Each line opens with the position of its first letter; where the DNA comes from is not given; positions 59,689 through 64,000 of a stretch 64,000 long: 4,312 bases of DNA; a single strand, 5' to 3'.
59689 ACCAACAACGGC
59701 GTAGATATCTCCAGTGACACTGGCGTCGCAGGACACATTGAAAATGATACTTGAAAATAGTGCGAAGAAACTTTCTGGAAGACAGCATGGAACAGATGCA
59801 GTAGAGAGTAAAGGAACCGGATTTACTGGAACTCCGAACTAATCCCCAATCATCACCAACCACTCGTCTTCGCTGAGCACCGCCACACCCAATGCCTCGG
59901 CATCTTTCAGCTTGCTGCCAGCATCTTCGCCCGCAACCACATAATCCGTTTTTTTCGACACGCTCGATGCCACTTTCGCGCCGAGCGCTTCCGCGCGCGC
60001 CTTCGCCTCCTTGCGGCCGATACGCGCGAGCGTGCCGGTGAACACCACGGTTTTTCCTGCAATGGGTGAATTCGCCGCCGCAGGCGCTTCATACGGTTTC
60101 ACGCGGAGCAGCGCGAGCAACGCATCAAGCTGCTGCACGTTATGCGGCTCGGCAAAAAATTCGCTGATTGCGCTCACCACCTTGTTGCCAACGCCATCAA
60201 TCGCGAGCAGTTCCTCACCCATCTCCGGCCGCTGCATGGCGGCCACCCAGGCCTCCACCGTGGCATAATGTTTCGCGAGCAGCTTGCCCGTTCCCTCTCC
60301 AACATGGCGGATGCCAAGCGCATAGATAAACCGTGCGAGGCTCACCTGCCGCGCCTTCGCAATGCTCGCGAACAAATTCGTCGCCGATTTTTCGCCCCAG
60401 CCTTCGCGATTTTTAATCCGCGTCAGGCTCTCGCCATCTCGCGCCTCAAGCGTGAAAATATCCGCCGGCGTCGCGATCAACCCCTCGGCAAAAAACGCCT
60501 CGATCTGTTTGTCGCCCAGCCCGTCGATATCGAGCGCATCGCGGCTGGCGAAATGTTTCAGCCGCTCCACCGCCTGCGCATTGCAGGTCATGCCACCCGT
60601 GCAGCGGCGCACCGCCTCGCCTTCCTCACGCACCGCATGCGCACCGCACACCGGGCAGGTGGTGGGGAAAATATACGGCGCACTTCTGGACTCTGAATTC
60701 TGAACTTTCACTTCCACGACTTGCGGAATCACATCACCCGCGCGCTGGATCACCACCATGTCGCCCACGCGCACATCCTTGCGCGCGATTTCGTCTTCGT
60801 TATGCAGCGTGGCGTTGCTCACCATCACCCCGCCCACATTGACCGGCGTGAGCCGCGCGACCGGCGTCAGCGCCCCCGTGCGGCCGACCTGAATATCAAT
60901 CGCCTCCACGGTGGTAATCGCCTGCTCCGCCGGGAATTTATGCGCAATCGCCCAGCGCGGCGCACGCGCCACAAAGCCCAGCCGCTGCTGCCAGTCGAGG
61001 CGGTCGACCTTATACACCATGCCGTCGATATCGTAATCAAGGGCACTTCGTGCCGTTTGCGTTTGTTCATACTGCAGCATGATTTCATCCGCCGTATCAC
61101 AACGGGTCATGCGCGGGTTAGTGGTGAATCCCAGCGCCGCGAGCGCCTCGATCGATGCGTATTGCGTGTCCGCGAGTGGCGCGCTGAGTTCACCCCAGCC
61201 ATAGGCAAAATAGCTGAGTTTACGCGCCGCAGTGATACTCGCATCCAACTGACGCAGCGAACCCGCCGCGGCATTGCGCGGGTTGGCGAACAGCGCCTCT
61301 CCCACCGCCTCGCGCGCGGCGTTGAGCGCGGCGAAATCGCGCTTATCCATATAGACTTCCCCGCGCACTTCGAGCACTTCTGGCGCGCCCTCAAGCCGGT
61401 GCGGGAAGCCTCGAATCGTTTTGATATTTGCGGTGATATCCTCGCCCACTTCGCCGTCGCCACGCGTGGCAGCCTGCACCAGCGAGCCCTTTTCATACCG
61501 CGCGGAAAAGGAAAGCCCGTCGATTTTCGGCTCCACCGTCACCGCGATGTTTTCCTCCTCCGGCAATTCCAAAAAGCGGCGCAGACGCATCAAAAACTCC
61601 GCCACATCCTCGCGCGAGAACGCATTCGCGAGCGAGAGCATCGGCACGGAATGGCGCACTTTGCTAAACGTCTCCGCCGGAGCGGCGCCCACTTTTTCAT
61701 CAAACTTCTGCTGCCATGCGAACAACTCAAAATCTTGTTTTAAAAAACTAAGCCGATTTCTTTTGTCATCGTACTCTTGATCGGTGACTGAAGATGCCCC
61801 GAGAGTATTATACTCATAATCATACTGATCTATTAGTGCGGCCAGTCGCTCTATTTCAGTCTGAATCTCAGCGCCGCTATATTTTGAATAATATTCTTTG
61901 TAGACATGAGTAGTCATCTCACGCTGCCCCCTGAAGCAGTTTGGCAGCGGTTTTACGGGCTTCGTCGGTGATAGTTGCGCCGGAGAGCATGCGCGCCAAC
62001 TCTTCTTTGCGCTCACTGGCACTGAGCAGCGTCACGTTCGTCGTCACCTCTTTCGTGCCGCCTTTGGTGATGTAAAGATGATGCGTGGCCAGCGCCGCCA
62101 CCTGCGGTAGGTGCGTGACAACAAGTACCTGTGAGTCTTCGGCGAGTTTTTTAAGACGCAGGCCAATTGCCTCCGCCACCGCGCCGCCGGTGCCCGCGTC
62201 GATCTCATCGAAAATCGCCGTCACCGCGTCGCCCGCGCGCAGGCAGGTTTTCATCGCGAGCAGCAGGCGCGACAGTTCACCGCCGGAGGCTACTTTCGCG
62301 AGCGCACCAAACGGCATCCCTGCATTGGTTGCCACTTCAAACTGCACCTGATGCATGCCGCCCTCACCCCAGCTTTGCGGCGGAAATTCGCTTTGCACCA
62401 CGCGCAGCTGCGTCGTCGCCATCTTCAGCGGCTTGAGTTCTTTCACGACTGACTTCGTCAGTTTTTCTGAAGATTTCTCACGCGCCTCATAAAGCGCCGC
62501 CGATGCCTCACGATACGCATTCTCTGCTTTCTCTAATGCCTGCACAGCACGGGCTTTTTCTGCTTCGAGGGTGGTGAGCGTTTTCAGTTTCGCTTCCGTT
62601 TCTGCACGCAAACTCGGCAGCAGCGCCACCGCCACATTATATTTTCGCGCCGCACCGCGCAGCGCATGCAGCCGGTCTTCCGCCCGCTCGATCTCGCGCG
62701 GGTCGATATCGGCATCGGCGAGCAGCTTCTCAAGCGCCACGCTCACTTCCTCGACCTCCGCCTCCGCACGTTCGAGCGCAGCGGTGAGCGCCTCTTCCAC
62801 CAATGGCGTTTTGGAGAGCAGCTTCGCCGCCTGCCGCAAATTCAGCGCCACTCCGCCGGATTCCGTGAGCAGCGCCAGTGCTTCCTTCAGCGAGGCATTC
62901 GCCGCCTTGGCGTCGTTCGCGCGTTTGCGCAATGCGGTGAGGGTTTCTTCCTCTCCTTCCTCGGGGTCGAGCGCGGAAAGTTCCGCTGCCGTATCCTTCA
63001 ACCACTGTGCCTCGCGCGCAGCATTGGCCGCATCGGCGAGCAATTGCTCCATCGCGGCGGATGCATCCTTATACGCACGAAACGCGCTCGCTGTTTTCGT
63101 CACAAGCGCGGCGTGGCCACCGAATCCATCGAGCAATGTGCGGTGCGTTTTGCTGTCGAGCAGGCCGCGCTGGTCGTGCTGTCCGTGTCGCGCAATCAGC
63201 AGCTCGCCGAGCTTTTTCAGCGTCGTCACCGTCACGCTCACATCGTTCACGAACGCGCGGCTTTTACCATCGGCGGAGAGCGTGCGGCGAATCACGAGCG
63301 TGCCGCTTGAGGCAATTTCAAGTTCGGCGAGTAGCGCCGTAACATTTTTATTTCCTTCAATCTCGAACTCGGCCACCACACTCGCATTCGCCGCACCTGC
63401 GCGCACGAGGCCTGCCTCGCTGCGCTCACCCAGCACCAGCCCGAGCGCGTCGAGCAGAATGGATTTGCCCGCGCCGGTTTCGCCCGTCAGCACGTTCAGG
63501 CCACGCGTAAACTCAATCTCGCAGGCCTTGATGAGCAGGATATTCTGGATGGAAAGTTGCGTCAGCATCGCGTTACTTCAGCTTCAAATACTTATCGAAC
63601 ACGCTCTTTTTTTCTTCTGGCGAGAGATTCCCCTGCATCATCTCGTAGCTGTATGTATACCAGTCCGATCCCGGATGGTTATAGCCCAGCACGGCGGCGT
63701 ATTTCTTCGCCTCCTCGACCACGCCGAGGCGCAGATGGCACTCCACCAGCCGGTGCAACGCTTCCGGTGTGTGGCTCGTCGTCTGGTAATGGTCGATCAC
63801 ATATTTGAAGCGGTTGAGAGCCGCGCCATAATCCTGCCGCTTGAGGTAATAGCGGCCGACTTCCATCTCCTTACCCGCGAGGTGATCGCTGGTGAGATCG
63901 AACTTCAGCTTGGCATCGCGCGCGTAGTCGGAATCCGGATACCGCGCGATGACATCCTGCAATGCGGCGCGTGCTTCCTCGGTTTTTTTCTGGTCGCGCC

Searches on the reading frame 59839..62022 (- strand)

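Call 19: search_protein_families(library=pfam, proteins=[window:59839-62022:-], max_evalue=0.00001)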
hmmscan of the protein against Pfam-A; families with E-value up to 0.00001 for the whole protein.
window:59839-62022:- (727 aa): 6 families
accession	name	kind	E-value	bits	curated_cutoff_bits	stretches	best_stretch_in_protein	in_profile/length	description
PF01653.23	DNA_ligase_aden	-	5.3e-94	314.9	27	1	118-366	3-253/253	NAD-dependent DNA ligase adenylation domain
PF03120.22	DNA_ligase_OB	-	4.2e-33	113.5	32.9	1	370-444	2-76/79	NAD-dependent DNA ligase OB-fold domain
PF12826.13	HHH_2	-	2.1e-16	60.3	27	1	564-630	1-62/64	Helix-hairpin-helix motif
PF00533.33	BRCT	-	4.2e-13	49.8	21.3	1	654-723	6-76/78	BRCA1 C Terminus (BRCT) domain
PF03119.21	DNA_ligase_ZBD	-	1e-10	41.7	25.8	1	455-482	1-27/27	NAD-dependent DNA ligase C4 zinc finger domain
PF14520.12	HHH_5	-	4.5e-06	27.5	27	0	494-550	2-51/57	Helix-hairpin-helix domain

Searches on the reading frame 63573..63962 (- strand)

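Call 19: search_protein_families(library=pfam, proteins=[window:63573-63962:-], max_evalue=0.00001)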
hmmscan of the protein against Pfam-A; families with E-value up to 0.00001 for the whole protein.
window:63573-63962:- (129 aa): 2 families
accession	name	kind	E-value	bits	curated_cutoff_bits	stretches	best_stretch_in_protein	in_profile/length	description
PF13525.12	YfiO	-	3e-24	86.4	25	1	2-88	114-200/203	Outer membrane lipoprotein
PF13174.12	TPR_6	-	3.3e-06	27.8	26.3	0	67-99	1-33/33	Tetratricopeptide repeat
